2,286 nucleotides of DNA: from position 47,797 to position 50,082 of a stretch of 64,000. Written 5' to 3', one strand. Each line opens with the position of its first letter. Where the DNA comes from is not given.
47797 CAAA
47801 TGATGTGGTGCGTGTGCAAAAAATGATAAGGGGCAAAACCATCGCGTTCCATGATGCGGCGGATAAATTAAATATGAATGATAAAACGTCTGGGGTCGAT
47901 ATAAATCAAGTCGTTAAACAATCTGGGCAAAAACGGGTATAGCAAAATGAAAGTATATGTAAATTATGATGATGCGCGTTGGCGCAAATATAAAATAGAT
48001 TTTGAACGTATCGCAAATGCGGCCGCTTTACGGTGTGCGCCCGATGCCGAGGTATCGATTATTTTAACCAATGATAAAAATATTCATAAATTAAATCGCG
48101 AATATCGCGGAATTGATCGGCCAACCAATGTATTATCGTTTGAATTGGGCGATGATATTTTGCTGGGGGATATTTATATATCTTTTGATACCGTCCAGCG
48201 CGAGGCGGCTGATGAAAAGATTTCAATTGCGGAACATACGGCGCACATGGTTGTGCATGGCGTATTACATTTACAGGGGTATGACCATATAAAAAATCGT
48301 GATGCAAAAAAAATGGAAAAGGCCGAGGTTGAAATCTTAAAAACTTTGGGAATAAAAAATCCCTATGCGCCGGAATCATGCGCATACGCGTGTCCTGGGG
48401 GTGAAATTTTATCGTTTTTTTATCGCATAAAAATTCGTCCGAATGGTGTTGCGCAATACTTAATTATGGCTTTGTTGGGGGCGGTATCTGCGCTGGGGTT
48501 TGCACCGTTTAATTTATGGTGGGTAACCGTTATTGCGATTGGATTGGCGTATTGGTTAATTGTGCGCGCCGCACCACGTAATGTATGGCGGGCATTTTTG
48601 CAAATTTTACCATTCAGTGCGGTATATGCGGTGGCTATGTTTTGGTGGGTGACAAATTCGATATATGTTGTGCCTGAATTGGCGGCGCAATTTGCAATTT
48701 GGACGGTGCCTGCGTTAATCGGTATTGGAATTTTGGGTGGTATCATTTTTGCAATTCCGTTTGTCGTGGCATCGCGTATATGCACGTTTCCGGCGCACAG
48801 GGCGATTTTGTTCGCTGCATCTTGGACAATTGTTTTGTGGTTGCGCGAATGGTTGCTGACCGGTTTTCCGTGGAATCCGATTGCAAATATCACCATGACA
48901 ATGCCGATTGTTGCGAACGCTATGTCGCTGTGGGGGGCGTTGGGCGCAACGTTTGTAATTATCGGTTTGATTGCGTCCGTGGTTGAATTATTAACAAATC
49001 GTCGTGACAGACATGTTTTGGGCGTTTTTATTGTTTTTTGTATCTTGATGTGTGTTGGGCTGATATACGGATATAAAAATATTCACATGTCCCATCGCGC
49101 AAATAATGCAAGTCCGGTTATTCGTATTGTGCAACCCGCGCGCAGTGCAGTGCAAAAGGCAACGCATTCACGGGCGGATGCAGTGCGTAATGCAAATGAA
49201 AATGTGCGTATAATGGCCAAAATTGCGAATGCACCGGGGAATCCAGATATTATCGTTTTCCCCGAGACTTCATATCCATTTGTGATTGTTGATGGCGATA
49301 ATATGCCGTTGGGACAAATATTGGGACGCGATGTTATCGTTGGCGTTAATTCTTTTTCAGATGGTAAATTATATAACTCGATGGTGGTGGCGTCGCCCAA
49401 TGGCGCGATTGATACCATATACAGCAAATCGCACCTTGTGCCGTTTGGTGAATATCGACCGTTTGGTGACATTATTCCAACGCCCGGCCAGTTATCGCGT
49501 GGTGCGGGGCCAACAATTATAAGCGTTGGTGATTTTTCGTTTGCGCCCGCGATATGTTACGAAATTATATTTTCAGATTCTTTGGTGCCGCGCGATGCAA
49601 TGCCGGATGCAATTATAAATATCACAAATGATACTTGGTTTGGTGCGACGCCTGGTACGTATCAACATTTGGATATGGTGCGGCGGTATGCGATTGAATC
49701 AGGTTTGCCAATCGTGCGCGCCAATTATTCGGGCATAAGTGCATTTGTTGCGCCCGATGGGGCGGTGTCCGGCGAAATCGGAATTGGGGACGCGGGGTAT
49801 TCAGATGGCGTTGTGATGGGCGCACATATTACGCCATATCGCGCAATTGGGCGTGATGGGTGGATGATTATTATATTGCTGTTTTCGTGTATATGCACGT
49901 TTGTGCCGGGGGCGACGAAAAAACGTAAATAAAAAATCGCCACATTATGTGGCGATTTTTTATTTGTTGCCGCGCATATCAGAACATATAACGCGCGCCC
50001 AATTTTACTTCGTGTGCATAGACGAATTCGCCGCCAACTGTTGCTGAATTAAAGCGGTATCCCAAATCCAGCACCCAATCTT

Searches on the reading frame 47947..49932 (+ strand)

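Call 7: search_protein_families(library=ncbifam, proteins=[window:47947-49932:+])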
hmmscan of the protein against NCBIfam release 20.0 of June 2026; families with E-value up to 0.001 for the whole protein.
window:47947-49932:+ (661 aa): 4 families
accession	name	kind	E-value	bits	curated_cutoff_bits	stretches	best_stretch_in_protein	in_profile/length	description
TIGR00546.1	lnt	equivalog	6.7e-65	219.8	132.9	1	223-606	1-394/395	apolipoprotein N-acyltransferase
TIGR00043.2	TIGR00043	equivalog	1.7e-39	134.8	45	1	16-137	11-145/146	rRNA maturation RNase YbeY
NF010570.0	PRK13963.1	equivalog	5e-29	101.4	274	1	31-141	147-261/261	rRNA maturation RNase YbeY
NF008934.0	PRK12291.1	equivalog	6.3e-15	55.4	427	1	230-584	71-392/419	apolipoprotein N-acyltransferase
